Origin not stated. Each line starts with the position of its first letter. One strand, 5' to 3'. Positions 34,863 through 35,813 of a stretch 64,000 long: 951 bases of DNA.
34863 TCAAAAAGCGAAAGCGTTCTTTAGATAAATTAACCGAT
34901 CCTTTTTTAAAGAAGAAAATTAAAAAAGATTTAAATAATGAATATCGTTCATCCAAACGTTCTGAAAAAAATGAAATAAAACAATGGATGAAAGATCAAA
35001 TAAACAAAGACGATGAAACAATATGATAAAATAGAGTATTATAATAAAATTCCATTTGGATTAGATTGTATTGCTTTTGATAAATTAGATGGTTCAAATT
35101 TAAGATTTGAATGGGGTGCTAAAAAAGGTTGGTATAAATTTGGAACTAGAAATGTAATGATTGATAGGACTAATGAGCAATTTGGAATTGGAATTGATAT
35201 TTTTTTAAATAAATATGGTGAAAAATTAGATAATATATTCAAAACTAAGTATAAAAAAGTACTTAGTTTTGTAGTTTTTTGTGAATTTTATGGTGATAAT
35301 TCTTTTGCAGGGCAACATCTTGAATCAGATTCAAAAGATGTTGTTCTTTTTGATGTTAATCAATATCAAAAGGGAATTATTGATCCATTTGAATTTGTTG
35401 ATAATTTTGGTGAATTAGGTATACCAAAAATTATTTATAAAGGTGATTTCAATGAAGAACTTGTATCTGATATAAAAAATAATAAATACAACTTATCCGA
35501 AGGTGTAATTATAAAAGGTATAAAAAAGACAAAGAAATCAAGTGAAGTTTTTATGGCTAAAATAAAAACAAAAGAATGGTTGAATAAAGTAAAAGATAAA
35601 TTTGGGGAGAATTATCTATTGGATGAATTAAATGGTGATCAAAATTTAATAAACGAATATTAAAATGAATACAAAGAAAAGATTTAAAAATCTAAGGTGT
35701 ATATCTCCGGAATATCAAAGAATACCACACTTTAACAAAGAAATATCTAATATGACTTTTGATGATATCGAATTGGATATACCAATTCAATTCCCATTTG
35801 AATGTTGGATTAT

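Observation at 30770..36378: Virus-encoded translation-rescue and tRNA-repair toolkit: SmpB, about ten tRNAs, and two tandem Rnl2-type RNA ligases in one 5.6-kb stretch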

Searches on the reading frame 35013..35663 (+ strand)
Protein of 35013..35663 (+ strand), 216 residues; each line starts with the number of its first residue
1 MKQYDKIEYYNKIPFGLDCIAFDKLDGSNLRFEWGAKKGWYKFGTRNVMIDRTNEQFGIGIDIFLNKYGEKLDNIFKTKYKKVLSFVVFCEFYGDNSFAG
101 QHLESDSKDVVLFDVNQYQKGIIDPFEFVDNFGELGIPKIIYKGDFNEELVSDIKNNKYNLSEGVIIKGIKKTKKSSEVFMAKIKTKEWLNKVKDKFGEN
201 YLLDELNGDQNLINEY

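Call 5: search_protein_families(library=pfam, proteins=[window:35013-35663:+], max_evalue=0.01)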
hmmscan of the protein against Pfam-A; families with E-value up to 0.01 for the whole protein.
window:35013-35663:+ (216 aa): 1 family
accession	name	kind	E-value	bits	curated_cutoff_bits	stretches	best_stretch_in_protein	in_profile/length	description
PF09414.15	RNA_ligase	-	5.4e-09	36.9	27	1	22-185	6-171/171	RNA ligase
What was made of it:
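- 35013..35663 (+): LigA: 216-aa ATP-dependent RNA-ligase-like nucleotidyltransferase, catalytic domain only, closest to the T4 Rnl2 N-domain. PF09414 36.9 bits (call 5).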

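Call 12: search_solved_structures(query=window:35013-35663:+, max_evalue=1, show_alignments=2)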
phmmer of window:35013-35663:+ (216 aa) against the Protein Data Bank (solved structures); distinct sequences matched with E-value up to 1: 1.
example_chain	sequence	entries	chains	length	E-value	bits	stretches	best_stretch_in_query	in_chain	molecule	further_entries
8fmw_K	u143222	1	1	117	0.11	15.4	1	139-203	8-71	30S ribosomal protein S11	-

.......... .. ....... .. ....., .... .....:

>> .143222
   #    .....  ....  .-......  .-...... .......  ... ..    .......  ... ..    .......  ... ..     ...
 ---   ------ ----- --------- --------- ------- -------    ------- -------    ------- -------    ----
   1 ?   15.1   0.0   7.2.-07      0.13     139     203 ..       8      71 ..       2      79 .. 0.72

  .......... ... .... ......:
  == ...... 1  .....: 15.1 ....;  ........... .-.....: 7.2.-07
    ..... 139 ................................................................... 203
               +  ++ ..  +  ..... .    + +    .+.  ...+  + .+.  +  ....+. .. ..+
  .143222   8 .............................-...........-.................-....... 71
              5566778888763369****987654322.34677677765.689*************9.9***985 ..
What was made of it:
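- Closest known: T4 RNA ligase 2. Different: Sequence similarity to solved ligases is undetectable by phmmer (call 12).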

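Call 16: search_protein_families(library=ncbifam, proteins=[window:35013-35663:+], max_evalue=0.01)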
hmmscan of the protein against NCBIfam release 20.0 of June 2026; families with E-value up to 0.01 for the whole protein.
window:35013-35663:+ (216 aa): 0 families

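Call 17: search_protein_families(library=phrogs, proteins=[window:35013-35663:+], max_evalue=0.01)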
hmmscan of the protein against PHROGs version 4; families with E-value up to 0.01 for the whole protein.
window:35013-35663:+ (216 aa): 0 families

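Call 38: find_homologous_proteins(query=window:35013-35663:+, max_evalue=0.001)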
Query window:35013-35663:+ (216 aa): 1265 proteins with E <= 0.001 among 1423 candidates; the best 120 are listed.
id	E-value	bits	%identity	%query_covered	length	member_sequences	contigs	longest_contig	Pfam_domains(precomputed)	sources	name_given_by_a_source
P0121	1.7e-138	477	100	100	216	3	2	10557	PF09414.16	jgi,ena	jgi:hypothetical protein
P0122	3.3e-137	473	99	100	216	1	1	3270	PF09414.16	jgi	-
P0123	3.6e-102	359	75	99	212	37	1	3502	PF09414.16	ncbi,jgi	jgi:hypothetical protein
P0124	1.4e-98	347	73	99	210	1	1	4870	PF09414.16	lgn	-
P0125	4.5e-97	342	71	99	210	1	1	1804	PF09414.16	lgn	-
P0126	2.7e-96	339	71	99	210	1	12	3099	PF09414.16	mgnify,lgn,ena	mgnify:FL=1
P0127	3.7e-94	333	70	99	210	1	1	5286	PF09414.16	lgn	-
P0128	1.7e-92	327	68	100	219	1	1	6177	PF09414.16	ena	-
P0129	6.8e-92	325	68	100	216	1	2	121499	PF09414.16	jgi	jgi:RNA ligase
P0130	2.6e-91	323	66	99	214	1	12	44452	PF09414.16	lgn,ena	-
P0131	4.8e-91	322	67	99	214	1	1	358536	PF09414.16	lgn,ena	-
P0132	7.7e-91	322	65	99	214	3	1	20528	PF09414.16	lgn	-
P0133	1.5e-90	321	67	99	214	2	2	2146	PF09414.16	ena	-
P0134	7.7e-89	315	69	100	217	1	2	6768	PF09414.16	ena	-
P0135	8.1e-89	315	65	100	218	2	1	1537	PF09414.16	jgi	-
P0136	1.9e-88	314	68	99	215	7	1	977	PF09414.16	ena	-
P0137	2.0e-88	314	68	99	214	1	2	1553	PF09414.16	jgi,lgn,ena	jgi:hypothetical protein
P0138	3.6e-88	313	68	99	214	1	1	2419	PF09414.16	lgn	-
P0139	4.1e-88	313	64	99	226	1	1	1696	PF09414.16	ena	-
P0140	4.1e-86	306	66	100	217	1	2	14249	PF09414.16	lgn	-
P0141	8.5e-86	305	68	100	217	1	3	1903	PF09414.16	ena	-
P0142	1.9e-85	304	63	99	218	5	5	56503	PF09414.16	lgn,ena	-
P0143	5.4e-85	303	63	99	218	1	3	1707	PF09414.16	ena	-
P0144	1.7e-84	301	66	99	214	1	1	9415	PF09414.16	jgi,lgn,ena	jgi:hypothetical protein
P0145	4.8e-84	299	60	100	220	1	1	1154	PF09414.16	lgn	-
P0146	6.1e-84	299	64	100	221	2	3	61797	PF09414.16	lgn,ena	-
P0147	1.1e-82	295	66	98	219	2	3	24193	PF09414.16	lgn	-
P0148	1.7e-82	294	62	100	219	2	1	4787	PF09414.16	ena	-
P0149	2.1e-82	294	63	99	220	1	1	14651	PF09414.16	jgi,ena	jgi:hypothetical protein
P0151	3.0e-82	294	62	99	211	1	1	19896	PF09414.16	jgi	jgi:hypothetical protein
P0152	3.8e-82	293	62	99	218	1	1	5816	PF09414.16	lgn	-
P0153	4.0e-82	293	62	99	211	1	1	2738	PF09414.16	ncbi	-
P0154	4.0e-82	293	61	99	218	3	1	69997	PF09414.16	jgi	-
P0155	1.2e-81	292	61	100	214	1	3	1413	PF09414.16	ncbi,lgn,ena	-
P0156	1.4e-81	291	62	99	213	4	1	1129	PF09414.16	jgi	-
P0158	1.6e-81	291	60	99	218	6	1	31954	PF09414.16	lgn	-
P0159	2.2e-81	291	63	98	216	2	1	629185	PF09414.16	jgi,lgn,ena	jgi:hypothetical protein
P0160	2.4e-81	291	62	99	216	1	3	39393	PF09414.16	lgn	-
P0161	2.5e-81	291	63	99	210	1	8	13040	PF09414.16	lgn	-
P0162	2.5e-81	291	60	99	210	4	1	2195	PF09414.16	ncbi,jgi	jgi:hypothetical protein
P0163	7.3e-81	289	59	100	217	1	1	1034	PF09414.16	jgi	-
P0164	8.4e-81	289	59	100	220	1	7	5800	PF09414.16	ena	-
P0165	8.4e-81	289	61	99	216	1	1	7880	PF09414.16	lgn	-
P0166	8.6e-81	289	61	99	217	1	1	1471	PF09414.16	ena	-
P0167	9.5e-81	289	59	100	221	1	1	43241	PF09414.16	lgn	-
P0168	2.9e-80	287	50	95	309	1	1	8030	PF09414.16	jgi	jgi:hypothetical protein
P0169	4.5e-80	286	63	99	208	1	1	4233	PF09414.16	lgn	-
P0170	7.2e-80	286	59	99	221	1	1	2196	PF09414.16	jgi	-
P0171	8.0e-80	286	59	100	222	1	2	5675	PF09414.16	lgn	-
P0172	2.3e-79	284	60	99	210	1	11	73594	PF09414.16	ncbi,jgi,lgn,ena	jgi:hypothetical protein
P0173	2.6e-79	284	59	100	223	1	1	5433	PF09414.16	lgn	-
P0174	4.4e-79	283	56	100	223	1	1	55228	PF09414.16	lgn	-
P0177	5.8e-79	283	60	100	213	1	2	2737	PF09414.16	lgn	-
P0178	6.3e-79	283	60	99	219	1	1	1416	PF09414.16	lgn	-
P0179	8.5e-79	282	59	99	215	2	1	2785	PF09414.16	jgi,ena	-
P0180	1.1e-78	282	61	95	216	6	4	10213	PF09414.16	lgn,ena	-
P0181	1.2e-78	282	57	100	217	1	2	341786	PF09414.16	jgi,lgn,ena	jgi:hypothetical protein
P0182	1.7e-78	281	57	100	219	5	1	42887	PF09414.16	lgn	-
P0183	1.8e-78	281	60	98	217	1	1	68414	PF09414.16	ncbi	-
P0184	1.9e-78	281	59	100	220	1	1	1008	PF09414.16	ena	-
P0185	2.1e-78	281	58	99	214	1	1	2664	PF09414.16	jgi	-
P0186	2.9e-78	281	58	99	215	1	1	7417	PF09414.16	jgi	jgi:hypothetical protein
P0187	2.9e-78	281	58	99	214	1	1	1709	PF09414.16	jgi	jgi:hypothetical protein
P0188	3.2e-78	280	55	100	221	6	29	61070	PF09414.16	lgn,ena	-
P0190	3.7e-78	280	61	100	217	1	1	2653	PF09414.16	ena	-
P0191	4.2e-78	280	61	99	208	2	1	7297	PF09414.16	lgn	-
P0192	4.2e-78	280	60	99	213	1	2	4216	PF09414.16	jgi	jgi:hypothetical protein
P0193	6.1e-78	279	59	100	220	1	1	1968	PF09414.16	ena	-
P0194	9.2e-78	279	57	99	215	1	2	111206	PF09414.16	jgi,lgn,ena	-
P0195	1.1e-77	279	59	98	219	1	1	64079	PF09414.16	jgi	jgi:hypothetical protein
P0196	1.2e-77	279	58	100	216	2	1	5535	PF09414.16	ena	-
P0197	1.2e-77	278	59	99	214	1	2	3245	PF09414.16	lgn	-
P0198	1.3e-77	278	57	100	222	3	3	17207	PF09414.16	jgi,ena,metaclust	metaclust:\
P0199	1.8e-77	278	60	100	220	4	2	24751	PF09414.16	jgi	jgi:hypothetical protein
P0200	1.9e-77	278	60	99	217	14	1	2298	PF09414.16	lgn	-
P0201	2.2e-77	278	61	99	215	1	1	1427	PF09414.16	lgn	-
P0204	3.8e-77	277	59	100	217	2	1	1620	PF09414.16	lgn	-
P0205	6.0e-77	276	62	99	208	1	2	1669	PF09414.16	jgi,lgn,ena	jgi:hypothetical protein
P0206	6.1e-77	276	57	99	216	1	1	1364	PF09414.16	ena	-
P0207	6.2e-77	276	59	100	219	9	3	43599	PF09414.16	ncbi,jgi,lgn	jgi:hypothetical protein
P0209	9.0e-77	276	62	97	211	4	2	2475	PF09414.16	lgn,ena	-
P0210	1.2e-76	275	59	99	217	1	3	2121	PF09414.16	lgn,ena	-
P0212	1.3e-76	275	58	99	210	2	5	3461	PF09414.16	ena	-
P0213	1.6e-76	275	60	99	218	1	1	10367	PF09414.16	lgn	-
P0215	2.1e-76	274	58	100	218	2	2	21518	PF09414.16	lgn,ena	-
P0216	2.3e-76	274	60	99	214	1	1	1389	PF09414.16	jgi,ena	-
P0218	2.8e-76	274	57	99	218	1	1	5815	PF09414.16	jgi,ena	-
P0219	3.2e-76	274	58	100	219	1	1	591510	PF09414.16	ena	-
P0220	3.4e-76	274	57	99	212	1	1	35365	PF09414.16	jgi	jgi:hypothetical protein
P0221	3.8e-76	274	59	99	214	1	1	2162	PF09414.16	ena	-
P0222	3.9e-76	274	60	99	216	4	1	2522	PF09414.16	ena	-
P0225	4.7e-76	273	60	99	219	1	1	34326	PF09414.16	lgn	-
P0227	6.4e-76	273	58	98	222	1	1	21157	PF09414.16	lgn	-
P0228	7.4e-76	273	58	100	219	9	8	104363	PF09414.16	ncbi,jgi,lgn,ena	-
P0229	7.8e-76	273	57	99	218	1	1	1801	PF09414.16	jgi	jgi:hypothetical protein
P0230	8.0e-76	273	56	99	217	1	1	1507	PF09414.16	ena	-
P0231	8.9e-76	272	58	99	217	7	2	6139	PF09414.16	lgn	-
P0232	9.3e-76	272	57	100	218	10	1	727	PF09414.16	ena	-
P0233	1.3e-75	272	56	99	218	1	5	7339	PF09414.16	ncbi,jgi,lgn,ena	jgi:hypothetical protein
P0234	1.3e-75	272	56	99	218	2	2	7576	PF09414.16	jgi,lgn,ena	jgi:hypothetical protein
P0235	1.6e-75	272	56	99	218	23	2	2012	PF09414.16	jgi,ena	jgi:hypothetical protein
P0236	1.8e-75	271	60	100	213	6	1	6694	PF09414.16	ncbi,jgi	jgi:hypothetical protein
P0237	1.9e-75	271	59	99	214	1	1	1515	PF09414.16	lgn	-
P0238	1.9e-75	271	59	100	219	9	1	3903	PF09414.16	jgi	jgi:hypothetical protein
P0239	2.1e-75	271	58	92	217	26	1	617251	PF09414.16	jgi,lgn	jgi:hypothetical protein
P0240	2.1e-75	271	57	99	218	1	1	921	PF09414.16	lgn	-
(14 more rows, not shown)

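Call 65: predict_structure(alignment_id=A4)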
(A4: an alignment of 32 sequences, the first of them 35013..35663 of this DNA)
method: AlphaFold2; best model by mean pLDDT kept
length: 216 residues; sequences in the alignment: 32
mean_pLDDT: 94.5   pTM: 0.89
mean pLDDT of the five models: 94.5, 94.4, 93.9, 93.9, 93.5
residues with pLDDT >= 90: 194; 70-90: 19; 50-70: 3; < 50: 0
segments of 3 or more residues with pLDDT < 50: none
pLDDT, mean of each block of 10 residues (from residue 1): 80 94 96 97 92 95 98 98 97 94 93 95 96 97 98 98 97 87 97 95 93 88
secondary structure, 60 per line:
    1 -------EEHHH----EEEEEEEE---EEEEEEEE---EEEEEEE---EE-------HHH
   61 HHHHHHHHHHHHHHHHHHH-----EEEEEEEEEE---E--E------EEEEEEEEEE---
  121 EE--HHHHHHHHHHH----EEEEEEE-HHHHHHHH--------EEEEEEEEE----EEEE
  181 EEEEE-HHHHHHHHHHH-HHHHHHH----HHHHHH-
elements in order: E17-24 E28-35 E39-45 H58-79 E85-94 E108-117 H125-135 E140-146 H148-155 E164-172 E177-185 H187-197 H199-205 H210-215
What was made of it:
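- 35013..35663 (+): Model pLDDT 94.5 (call 65).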

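Call 70: fold_search(model_id=the predicted structure, library=pdb)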
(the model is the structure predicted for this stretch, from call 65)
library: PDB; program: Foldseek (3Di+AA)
matches with E <= 10: 374; with E <= 0.001: 28
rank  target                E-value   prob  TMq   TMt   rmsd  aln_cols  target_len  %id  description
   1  1s68                  1.2e-08  1.00  0.60  0.56   5.0       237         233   18  Structure and Mechanism of RNA Ligase (released 2004-02-24)
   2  2hvr_A                1.8e-08  1.00  0.63  0.45   7.6       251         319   17  Structure of T4 RNA Ligase 2 with Nicked 5'-Adenylated nucleic acid duplex containing a 3'-deoxyribonucleotide at the  (released 2006-10-17)
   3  2hvr_B                2.7e-08  1.00  0.61  0.43  11.9       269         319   17  Structure of T4 RNA Ligase 2 with Nicked 5'-Adenylated nucleic acid duplex containing a 3'-deoxyribonucleotide at the  (released 2006-10-17)
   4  2hvq                  4.5e-08  1.00  0.63  0.45   5.0       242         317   16  Structure of Adenylated full-length T4 RNA Ligase 2 (released 2006-10-17)
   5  6vt4                  4.1e-07  1.00  0.64  0.43   4.4       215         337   17  Naegleria gruberi RNA ligase R149A mutant apo (released 2020-04-08)
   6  1xdn                  8.6e-07  1.00  0.65  0.54   6.1       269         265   17  High resolution crystal structure of an editosome enzyme from trypanosoma brucei: RNA editing ligase 1 (released 2004-12-07)
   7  6vt0                  2.7e-06  1.00  0.61  0.42   4.8       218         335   16  Naegleria gruberi RNA ligase K170A mutant apo (released 2020-04-08)
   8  6vt8                  4.5e-06  1.00  0.64  0.44   4.3       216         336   16  Naegleria gruberi RNA ligase E312A mutant with AMP and Mn (released 2020-04-08)
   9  6vt1_A                4.5e-06  1.00  0.62  0.42   4.8       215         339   18  Naegleria gruberi RNA ligase D172A mutant apo (released 2020-04-08)
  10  6vt5                  5.6e-06  1.00  0.65  0.44   4.2       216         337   16  Naegleria gruberi RNA ligase R4a K121A mutant apo (released 2020-04-08)
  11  5cot                  5.9e-06  1.00  0.61  0.41   4.8       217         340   16  Structure and mechanism of a eukaryal nick-sealing RNA ligase (released 2015-10-28)
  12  6vte                  6.6e-06  1.00  0.65  0.44   4.3       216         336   15  Naegleria gruberi RNA Ligase K170M mutant with AMP and Mn (released 2020-04-08)
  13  6vtg_A                6.6e-06  1.00  0.60  0.40   4.6       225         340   17  Naegleria gruberi RNA ligase E227A mutant apo (released 2020-04-08)
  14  5d1o_B                6.6e-06  1.00  0.58  0.36   7.1       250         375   16  Archaeal ATP-dependent RNA ligase - form 1 (released 2016-03-09)
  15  5cou                  8.8e-06  1.00  0.61  0.41   4.9       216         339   17  Structure and mechanism of a eukaryal nick-sealing RNA ligase K170M+ATP (released 2015-10-28)
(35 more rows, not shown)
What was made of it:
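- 35013..35663 (+): Best PDB matches are 1S68 and 2HVQ (T4 Rnl2) at E 1e-8 (call 70).
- On Rnl2 family (T4 Rnl2 type): LigA: T4 Rnl2 gives the best E-values (1e-8), but NgrRnl has equal or higher TM scores (call 70).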

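Call 80: search_dna_similar(query=window:35013-35663:+, collection=phages, mode=protein, max_evalue=0.001, rows=spread, max_rows=30)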
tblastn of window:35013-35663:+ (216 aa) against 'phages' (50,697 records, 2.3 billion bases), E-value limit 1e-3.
Records with a match: 20; places in all: 20; records where one place covers at least 80% of the query: 20.
Best place of each record, by identity: <60% 20.
By first word of the organism name: Prevotella 15; uncultured 4; Xanthomonas 1.
By host as written in the record: Prevotella sp. 15; - 4; Xanthomonas citri 1.
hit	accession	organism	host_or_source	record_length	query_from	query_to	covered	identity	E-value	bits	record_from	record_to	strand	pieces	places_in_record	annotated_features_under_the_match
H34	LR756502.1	uncultured phage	metagenomic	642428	1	214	99%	59.3%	3e-72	243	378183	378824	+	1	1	record has no annotation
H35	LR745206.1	uncultured phage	metagenomic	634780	1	215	100%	58.1%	9e-67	227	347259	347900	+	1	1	record has no annotation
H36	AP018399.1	Xanthomonas phage XacN1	Xanthomonas citri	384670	1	195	90%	37.7%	5e-26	110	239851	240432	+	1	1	hypothetical protein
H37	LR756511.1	uncultured phage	metagenomic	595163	1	201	93%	34.5%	2e-29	120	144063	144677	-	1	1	record has no annotation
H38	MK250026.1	Prevotella phage Lak-B7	Prevotella sp.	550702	1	197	91%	33.8%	6e-19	90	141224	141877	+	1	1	record has no annotation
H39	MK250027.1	Prevotella phage Lak-B8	Prevotella sp.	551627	1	197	91%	33.8%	6e-19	90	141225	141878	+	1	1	record has no annotation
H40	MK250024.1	Prevotella phage Lak-B5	Prevotella sp.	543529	1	197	91%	33.3%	8e-20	93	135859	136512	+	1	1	record has no annotation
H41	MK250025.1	Prevotella phage Lak-B6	Prevotella sp.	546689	1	197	91%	33.3%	8e-20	93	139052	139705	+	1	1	record has no annotation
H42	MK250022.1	Prevotella phage Lak-B3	Prevotella sp.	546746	1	197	91%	33.3%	8e-20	93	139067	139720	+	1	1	record has no annotation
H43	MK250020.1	Prevotella phage Lak-B1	Prevotella sp.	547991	1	197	91%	33.3%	8e-20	93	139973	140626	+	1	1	record has no annotation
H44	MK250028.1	Prevotella phage Lak-B9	Prevotella sp.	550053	1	197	91%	33.3%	8e-20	93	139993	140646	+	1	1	record has no annotation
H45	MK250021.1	Prevotella phage Lak-B2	Prevotella sp.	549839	1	197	91%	33.3%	1e-19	92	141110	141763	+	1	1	record has no annotation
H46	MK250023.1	Prevotella phage Lak-B4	Prevotella sp.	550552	1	197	91%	33.3%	1e-19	92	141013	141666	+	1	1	record has no annotation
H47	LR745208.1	uncultured phage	metagenomic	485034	1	206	95%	31.6%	7e-19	90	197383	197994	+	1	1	record has no annotation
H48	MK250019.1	Prevotella phage Lak-A2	Prevotella sp.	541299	1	199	92%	32.6%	8e-19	90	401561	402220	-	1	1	record has no annotation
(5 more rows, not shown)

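Call 93: get_annotated_region(hit=H36, flank=8000)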
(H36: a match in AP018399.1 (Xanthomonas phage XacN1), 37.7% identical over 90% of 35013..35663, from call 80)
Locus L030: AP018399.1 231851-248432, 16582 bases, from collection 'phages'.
description: Xanthomonas phage XacN1 DNA, complete genome.
organism: Xanthomonas phage XacN1 (NCBI taxid 2042251)
taxonomy: Viruses; Duplodnaviria; Heunggongvirae; Uroviricota; Caudoviricetes
host: Xanthomonas citri; source: -; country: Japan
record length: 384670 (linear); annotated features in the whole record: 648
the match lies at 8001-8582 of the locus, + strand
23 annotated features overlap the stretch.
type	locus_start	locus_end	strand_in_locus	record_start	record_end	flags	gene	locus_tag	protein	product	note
CDS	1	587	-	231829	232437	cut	-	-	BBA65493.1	predicted ORF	ORF345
CDS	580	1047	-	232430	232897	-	-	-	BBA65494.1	predicted ORF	ORF346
CDS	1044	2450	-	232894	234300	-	-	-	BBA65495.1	predicted ORF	ORF347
CDS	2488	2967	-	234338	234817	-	-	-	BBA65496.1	head completion protein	ORF348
CDS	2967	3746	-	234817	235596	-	-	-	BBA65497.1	predicted ORF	ORF349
CDS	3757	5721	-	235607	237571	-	-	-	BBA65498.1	hypothetical protein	ORF350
CDS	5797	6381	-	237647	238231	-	-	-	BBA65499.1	structural protein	ORF351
CDS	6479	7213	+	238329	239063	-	-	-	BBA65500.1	predicted ORF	ORF352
CDS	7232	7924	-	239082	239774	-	-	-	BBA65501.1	predicted ORF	ORF353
CDS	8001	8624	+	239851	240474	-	-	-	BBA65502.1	hypothetical protein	ORF354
CDS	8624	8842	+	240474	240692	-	-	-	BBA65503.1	predicted ORF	ORF355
CDS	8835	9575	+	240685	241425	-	-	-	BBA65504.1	NAD+ synthetase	ORF356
CDS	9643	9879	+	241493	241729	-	-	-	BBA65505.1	hypothetical protein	ORF357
CDS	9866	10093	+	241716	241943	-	-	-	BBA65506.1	predicted ORF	ORF358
CDS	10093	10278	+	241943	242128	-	-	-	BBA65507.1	predicted ORF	ORF359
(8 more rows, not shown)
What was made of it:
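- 35013..35663 (+): A homologue exists in Xanthomonas phage XacN1 (calls 80, 93).
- Closest known: Multiple Rnl2-family paralogues in jumbo phage XacN1. Same: XacN1 ORF354 (207 aa) is a LigA homologue at 38% identity (calls 80, 93).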
